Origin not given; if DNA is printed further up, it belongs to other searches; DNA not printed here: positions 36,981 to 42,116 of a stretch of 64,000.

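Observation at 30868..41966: O-antigen-ligase-family gene, GT1 and WecA-like initiating transferase lie directly upstream of a gingipain-family T9SS cargo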

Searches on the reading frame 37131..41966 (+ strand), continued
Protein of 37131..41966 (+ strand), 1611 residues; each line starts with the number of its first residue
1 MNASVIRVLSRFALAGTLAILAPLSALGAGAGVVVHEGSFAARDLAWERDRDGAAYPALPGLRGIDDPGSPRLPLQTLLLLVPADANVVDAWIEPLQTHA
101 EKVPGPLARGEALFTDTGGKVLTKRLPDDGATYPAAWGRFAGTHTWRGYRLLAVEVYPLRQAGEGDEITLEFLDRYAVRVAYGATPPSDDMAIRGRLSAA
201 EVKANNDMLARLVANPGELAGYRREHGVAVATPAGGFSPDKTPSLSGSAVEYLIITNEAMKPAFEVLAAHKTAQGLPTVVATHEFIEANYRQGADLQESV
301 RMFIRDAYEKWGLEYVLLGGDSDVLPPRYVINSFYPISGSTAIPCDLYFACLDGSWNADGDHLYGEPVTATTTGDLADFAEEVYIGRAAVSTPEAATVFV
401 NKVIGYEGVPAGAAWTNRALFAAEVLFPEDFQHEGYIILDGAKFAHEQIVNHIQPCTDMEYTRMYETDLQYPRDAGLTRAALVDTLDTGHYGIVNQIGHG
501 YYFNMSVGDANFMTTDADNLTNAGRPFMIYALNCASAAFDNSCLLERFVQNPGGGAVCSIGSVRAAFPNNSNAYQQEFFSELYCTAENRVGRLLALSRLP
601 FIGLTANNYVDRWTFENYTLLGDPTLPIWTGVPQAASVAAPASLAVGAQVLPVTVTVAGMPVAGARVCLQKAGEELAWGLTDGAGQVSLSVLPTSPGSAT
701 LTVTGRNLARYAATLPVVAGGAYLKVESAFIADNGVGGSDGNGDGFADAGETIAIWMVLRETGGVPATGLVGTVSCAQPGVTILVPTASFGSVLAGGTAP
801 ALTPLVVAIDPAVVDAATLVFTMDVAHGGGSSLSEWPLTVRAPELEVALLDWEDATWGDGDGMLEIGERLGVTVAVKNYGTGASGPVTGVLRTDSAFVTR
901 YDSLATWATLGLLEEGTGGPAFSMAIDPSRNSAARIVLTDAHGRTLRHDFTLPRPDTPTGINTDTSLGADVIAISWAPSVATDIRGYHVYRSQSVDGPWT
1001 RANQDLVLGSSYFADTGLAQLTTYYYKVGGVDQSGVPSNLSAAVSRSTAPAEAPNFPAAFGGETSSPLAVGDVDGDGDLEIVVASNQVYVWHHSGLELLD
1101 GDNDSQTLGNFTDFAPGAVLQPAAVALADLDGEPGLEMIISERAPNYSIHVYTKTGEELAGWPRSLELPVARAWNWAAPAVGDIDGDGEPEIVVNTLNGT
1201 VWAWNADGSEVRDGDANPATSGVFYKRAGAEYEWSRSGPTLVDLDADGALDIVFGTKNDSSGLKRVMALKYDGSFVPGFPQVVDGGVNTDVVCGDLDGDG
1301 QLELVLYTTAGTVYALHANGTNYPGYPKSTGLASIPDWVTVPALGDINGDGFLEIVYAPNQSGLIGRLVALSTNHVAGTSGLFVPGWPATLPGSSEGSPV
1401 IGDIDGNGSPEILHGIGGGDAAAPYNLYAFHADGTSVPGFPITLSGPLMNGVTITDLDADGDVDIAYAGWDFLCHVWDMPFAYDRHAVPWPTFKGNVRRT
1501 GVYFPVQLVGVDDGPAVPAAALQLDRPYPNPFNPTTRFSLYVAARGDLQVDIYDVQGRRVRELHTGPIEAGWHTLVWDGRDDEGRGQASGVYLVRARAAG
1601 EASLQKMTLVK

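Call 26: find_related_loci(query=A1, collection=genome_contigs, flank=10000)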
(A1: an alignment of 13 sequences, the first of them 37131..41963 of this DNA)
Query A1 (1611 aa) in genome_contigs; peptide patterns used: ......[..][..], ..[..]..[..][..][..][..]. (x = any residue, [..] = any of these).
480 stretches matched a pattern; 424 encode a relative of the query (tblastn E <= 1e-3); the best 80 are kept; 80 distinct loci.
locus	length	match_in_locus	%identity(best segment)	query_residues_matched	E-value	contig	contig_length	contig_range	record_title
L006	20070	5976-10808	82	1-1611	0e+0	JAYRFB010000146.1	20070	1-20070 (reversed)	MAG: Candidatus Krumholzibacteriia bacterium isolate SH_SHASGE3bin.21 k141_744923, whole genome shotgun sequence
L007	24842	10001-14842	72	1-1611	0e+0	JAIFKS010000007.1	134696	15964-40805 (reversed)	MAG: bacterium isolate bin_118 scaffold_53, whole genome shotgun sequence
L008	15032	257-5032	60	20-1611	0e+0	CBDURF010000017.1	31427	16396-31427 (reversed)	MAG TPA_asm: uncultured bacterium isolate SRR22302361_binner123_Refined_103 genome assembly, contig: ERZ25748748.399, wh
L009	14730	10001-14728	84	1-1578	0e+0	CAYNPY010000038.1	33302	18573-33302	MAG TPA_asm: uncultured Fibrobacteraceae bacterium isolate SRP239054_co1_159 genome assembly, contig: NODE_829_length_33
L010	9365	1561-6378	58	6-1611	0e+0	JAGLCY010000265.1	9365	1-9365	MAG: Candidatus Krumholzibacteriia bacterium isolate SW_4_19 ROV167.bin.19.fa_265, whole genome shotgun sequence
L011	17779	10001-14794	58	13-1611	0e+0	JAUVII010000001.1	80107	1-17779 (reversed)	MAG: Candidatus Krumholzibacteriia bacterium isolate CSMAG_424 CSMAG_424_k127_178634_length_80107_cov_67.8597, whole gen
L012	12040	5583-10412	57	8-1611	0e+0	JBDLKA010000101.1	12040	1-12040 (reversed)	MAG: Candidatus Krumholzibacteriota bacterium isolate MAG120 MAG120_101, whole genome shotgun sequence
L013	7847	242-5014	57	17-1611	0e+0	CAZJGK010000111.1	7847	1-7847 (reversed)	MAG TPA_asm: uncultured Fibrobacteraceae bacterium isolate binchicken_co150_663 genome assembly, contig: NODE_24521_leng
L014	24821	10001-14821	60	6-1611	0e+0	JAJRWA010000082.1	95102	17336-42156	MAG: Candidatus Krumholzibacteriota bacterium isolate Dive96_bin2.115 k141_1307328, whole genome shotgun sequence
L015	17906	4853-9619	56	17-1611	0e+0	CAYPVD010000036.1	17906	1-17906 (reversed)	MAG TPA_asm: uncultured Fibrobacteraceae bacterium isolate binchicken_co256_236 genome assembly, contig: NODE_6802_lengt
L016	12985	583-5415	57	1-1611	0e+0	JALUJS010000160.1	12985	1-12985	MAG: Candidatus Krumholzibacteriia bacterium isolate S144_metabat2_scaf2bin.036 S144_NODE_1948_length_12985_cov_1.536786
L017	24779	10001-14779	56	9-1611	0e+0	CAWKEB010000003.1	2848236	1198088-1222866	MAG: Candidatus Krumholzibacteria bacterium isolate MFD04716.bin.2.70 genome assembly, contig: contig_4355, whole genome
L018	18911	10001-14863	55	1-1611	0e+0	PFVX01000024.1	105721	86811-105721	MAG: bacterium CG_4_9_14_3_um_filter_65_15 isolate CG_4_9_14_3_um_filter_65_15 CG_4_9_14_3_um_filter_150_scaffold_49_c,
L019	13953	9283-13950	56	11-1568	0e+0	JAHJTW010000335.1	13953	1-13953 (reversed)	MAG: bacterium isolate OS_PC_MetaG.mb.70 OS_PC_MetaG.mb.70_k141_800689, whole genome shotgun sequence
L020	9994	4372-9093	57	34-1611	0e+0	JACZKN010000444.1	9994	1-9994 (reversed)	MAG: Candidatus Krumholzibacteriia bacterium isolate MAG46 bacteria_3_contig_1127768, whole genome shotgun sequence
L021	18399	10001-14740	56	34-1611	0e+0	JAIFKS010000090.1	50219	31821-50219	MAG: bacterium isolate bin_118 scaffold_504, whole genome shotgun sequence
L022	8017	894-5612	57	35-1611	0e+0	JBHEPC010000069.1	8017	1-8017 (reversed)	MAG: Candidatus Krumholzibacteriia bacterium isolate S6_bin.62.orig S6_k141_768525, whole genome shotgun sequence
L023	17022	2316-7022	56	34-1611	0e+0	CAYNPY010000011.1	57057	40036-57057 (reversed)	MAG TPA_asm: uncultured Fibrobacteraceae bacterium isolate SRP239054_co1_159 genome assembly, contig: NODE_298_length_57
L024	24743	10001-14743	54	34-1611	0e+0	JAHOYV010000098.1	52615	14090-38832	MAG: Gemmatimonadales bacterium isolate CORE_19_RING_Bin_00004 c_000000000070, whole genome shotgun sequence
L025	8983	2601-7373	54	25-1611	0e+0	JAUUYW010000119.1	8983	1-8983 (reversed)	MAG: Candidatus Krumholzibacteriia bacterium isolate CSMAG_177 CSMAG_177_k127_8936641_length_8983_cov_31.6812, whole gen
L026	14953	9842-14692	53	1-1611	0e+0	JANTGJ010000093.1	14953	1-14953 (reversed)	MAG: Candidatus Krumholzibacteriia bacterium isolate bin1006 c_000000004011, whole genome shotgun sequence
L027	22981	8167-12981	52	11-1611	0e+0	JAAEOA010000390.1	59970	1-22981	MAG: bacterium isolate Bsp_15 BspG_CONTIG4796890, whole genome shotgun sequence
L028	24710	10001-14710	56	34-1611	0e+0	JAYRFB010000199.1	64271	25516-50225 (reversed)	MAG: Candidatus Krumholzibacteriia bacterium isolate SH_SHASGE3bin.21 k141_1181208, whole genome shotgun sequence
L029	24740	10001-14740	70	31-1611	0e+0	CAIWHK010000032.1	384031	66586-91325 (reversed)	uncultured bacterium isolate Loclat_bin-10883 genome assembly, contig: bin-10883:32/72, whole genome shotgun sequence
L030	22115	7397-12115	56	34-1611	0e+0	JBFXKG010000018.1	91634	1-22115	MAG: Candidatus Krumholzibacteriia bacterium isolate CA_2019_TPIn_7 NODE_866_length_91634_cov_6.897964_TPIn, whole genom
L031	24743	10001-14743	55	29-1611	0e+0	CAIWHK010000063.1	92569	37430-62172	uncultured bacterium isolate Loclat_bin-10883 genome assembly, contig: bin-10883:63/72, whole genome shotgun sequence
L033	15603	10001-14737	52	26-1611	0e+0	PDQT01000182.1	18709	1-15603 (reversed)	MAG: bacterium DOLZORAL124_64_63 isolate DOLZORAL124_64_63 DolZOral124_scaffold_11229_curated, whole genome shotgun sequ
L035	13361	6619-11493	47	1-1611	0e+0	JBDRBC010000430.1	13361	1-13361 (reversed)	MAG: bacterium isolate MEGAHIT-group-1.1038 k141_6709055, whole genome shotgun sequence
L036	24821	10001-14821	53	11-1611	0e+0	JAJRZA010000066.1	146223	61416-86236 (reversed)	MAG: Candidatus Krumholzibacteriota bacterium isolate Dive96_bin4.121 k141_3066553, whole genome shotgun sequence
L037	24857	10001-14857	50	7-1611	0e+0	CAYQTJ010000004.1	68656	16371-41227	MAG TPA_asm: uncultured Fibrobacteraceae bacterium isolate SRP220891_co4_181 genome assembly, contig: NODE_562_length_68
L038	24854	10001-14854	50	7-1611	0e+0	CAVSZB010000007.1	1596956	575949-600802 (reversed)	MAG: uncultured bacterium isolate MFD04716.bin.1.312 genome assembly, contig: contig_6328, whole genome shotgun sequence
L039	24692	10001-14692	57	7-1611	0e+0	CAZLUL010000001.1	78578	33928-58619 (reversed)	MAG TPA_asm: uncultured Fibrobacteraceae bacterium isolate SRP155585_co2_84 genome assembly, contig: NODE_42_length_7857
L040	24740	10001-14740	71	31-1611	0e+0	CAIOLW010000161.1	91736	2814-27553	uncultured bacterium isolate LJ_bin-5039 genome assembly, contig: bin-5039:161/391, whole genome shotgun sequence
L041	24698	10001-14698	49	45-1611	0e+0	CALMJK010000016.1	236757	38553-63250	MAG TPA_asm: uncultured bacterium isolate SRR5468112_bin.3_CONCOCT_v1.1_MAG genome assembly, contig: ERZ781236.10, whole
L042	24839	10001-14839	47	6-1611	0e+0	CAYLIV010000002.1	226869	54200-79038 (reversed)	MAG TPA_asm: uncultured Fibrobacteraceae bacterium isolate binchicken_co142_303 genome assembly, contig: NODE_37_length_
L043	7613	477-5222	46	34-1611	0e+0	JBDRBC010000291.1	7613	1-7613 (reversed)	MAG: bacterium isolate MEGAHIT-group-1.1038 k141_1231614, whole genome shotgun sequence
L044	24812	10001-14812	48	8-1611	0e+0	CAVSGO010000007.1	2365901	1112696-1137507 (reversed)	MAG: uncultured bacterium isolate MFD05684.bin.1.263 genome assembly, contig: contig_7410, whole genome shotgun sequence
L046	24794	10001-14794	54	20-1611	0e+0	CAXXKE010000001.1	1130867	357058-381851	MAG: Candidatus Krumholzibacteriia bacterium isolate 6e48df6a-8f97-42e3-8007-6ecbf69f3fc6 genome assembly, contig: conti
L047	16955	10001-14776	48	32-1611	0e+0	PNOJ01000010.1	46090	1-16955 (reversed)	MAG: Gemmatimonas sp. isolate SW.020 SW_1000377_46090, whole genome shotgun sequence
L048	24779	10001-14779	48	31-1611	0e+0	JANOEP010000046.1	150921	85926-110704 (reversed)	MAG: bacterium isolate SOY_65_metabat_222 SOY_65_k141_359896, whole genome shotgun sequence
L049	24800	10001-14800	50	18-1611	0e+0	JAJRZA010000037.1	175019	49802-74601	MAG: Candidatus Krumholzibacteriota bacterium isolate Dive96_bin4.121 k141_1903160, whole genome shotgun sequence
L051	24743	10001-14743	51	29-1611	0e+0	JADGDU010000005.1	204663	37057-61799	MAG: Candidatus Krumholzibacteriia bacterium isolate BB18 NODE_5_length_204663_cov_5.694197, whole genome shotgun sequen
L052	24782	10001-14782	47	29-1611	0e+0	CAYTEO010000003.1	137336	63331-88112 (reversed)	MAG TPA_asm: uncultured Fibrobacteraceae bacterium isolate binchicken_co172_210 genome assembly, contig: NODE_30_length_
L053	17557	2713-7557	46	1-1611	0e+0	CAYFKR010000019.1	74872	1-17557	MAG TPA_asm: uncultured Fibrobacteraceae bacterium isolate ERP019367_co1_103 genome assembly, contig: NODE_430_length_74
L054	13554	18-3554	56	435-1611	0e+0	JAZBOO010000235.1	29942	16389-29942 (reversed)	MAG: Candidatus Krumholzibacteriia bacterium isolate bin.63 k117_5742062, whole genome shotgun sequence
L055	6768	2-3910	51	314-1611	0e+0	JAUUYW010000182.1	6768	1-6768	MAG: Candidatus Krumholzibacteriia bacterium isolate CSMAG_177 CSMAG_177_k127_11761905_length_6768_cov_14.0000, whole ge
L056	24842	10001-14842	46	7-1611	0e+0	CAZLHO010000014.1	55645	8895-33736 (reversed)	MAG TPA_asm: uncultured Fibrobacteraceae bacterium isolate binchicken_co42_141 genome assembly, contig: NODE_398_length_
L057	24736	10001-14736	57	29-1611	0e+0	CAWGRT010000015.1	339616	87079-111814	MAG: Candidatus Krumholzibacteria bacterium isolate MFD05684.bin.2.24 genome assembly, contig: contig_58231, whole genom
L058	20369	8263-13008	49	34-1611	0e+0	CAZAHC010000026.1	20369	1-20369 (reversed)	MAG TPA_asm: uncultured Fibrobacteraceae bacterium isolate binchicken_co65_483 genome assembly, contig: NODE_10816_lengt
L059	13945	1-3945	50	311-1611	0e+0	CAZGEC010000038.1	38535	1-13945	MAG TPA_asm: uncultured Fibrobacteraceae bacterium isolate binchicken_co150_468 genome assembly, contig: NODE_2192_lengt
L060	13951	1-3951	49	311-1611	0e+0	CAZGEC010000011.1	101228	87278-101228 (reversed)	MAG TPA_asm: uncultured Fibrobacteraceae bacterium isolate binchicken_co150_468 genome assembly, contig: NODE_294_length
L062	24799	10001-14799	52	26-1611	0e+0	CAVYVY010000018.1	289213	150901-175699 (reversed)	MAG: uncultured bacterium isolate MFD01299.bin.2.49 genome assembly, contig: contig_27656, whole genome shotgun sequence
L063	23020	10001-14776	47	29-1611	0e+0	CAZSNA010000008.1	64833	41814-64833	MAG TPA_asm: uncultured Fibrobacteraceae bacterium isolate SRP167671_co2_134 genome assembly, contig: NODE_543_length_64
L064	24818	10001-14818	47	12-1611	0e+0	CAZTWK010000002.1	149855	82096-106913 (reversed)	MAG TPA_asm: uncultured Fibrobacteraceae bacterium isolate binchicken_co97_231 genome assembly, contig: NODE_201_length_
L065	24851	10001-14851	50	8-1611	0e+0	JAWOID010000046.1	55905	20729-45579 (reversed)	MAG: Candidatus Krumholzibacteriia bacterium isolate CWP5-2.bin.118 k191_2945351, whole genome shotgun sequence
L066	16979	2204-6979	55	22-1611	0e+0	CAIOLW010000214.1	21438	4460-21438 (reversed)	uncultured bacterium isolate LJ_bin-5039 genome assembly, contig: bin-5039:214/391, whole genome shotgun sequence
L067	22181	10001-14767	49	28-1611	0e+0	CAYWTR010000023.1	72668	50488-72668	MAG TPA_asm: uncultured Fibrobacteraceae bacterium isolate binchicken_co277_105 genome assembly, contig: NODE_738_length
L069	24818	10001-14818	57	5-1611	0e+0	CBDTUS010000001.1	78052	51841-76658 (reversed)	MAG TPA_asm: uncultured bacterium isolate SRR7614711_binner13_Refined_44 genome assembly, contig: ERZ23877654.15, whole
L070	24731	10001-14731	45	34-1611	0e+0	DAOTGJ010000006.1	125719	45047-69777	MAG TPA_asm: Candidatus Krumholzibacteriia bacterium isolate AMR_MDS_3080 NODE_78_length_125719_cov_17.284250, whole gen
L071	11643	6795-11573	48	31-1611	0e+0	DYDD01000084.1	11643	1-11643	MAG TPA_asm: Fibrobacter sp. isolate IMS_BF NODE_1286_length_11716_cov_5.7014, whole genome shotgun sequence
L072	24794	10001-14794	39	12-1611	0e+0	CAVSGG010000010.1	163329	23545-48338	MAG: Candidatus Krumholzibacteriota bacterium isolate MFD05684.bin.2.283 genome assembly, contig: contig_66029, whole ge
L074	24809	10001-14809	38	5-1611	0e+0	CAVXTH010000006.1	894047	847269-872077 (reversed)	MAG: Candidatus Krumholzibacteriota bacterium isolate MFD05684.bin.1.347 genome assembly, contig: contig_44761, whole ge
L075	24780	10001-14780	49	31-1611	0e+0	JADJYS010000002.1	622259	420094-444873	MAG: bacterium isolate Lyne_18-Q3-R50-59_BATAC.526 tig00003255-10-6223550, whole genome shotgun sequence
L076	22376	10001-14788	48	26-1611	0e+0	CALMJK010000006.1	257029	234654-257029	MAG TPA_asm: uncultured bacterium isolate SRR5468112_bin.3_CONCOCT_v1.1_MAG genome assembly, contig: ERZ781236.9, whole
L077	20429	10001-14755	46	34-1611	0e+0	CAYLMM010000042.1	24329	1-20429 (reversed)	MAG TPA_asm: uncultured Fibrobacteraceae bacterium isolate binchicken_co42_509 genome assembly, contig: NODE_2378_length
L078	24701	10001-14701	44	34-1611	0e+0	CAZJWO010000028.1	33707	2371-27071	MAG TPA_asm: uncultured Fibrobacteraceae bacterium isolate binchicken_co43_63 genome assembly, contig: NODE_1987_length_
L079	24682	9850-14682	39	19-1611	0e+0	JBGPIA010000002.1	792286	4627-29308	MAG: Candidatus Krumholzibacteriia bacterium isolate OBJ_0618_7090110_345 k141_5705102_length_792286_cov_25.7353, whole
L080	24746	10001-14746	37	22-1611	0e+0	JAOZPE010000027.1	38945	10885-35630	MAG: Candidatus Krumholzibacteriia bacterium isolate GMC4.metabat2.160 GMC4_565_length_38945_cov_9.635022, whole genome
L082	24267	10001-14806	36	69-1611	0e+0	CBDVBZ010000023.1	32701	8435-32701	MAG TPA_asm: uncultured bacterium isolate SRR22302364_binner13_Refined_9 genome assembly, contig: ERZ25073603.213, whole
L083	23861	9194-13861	36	15-1610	0e+0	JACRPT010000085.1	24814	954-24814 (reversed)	MAG: Candidatus Eisenbacteria bacterium isolate NC_groundwater_1994_Pr3_S-0.65um_72_3 SR2-18-Sp65_coassembly_scaffold_18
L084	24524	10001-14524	37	69-1611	0e+0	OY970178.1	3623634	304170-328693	MAG: Candidatus Eisenbacteria bacterium isolate MFD05942.bin.c.1 genome assembly, chromosome: 1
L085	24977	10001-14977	35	3-1611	0e+0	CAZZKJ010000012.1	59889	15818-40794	MAG TPA_asm: uncultured bacterium isolate binchicken_co275_80 genome assembly, contig: NODE_401_length_59889_cov_8.74593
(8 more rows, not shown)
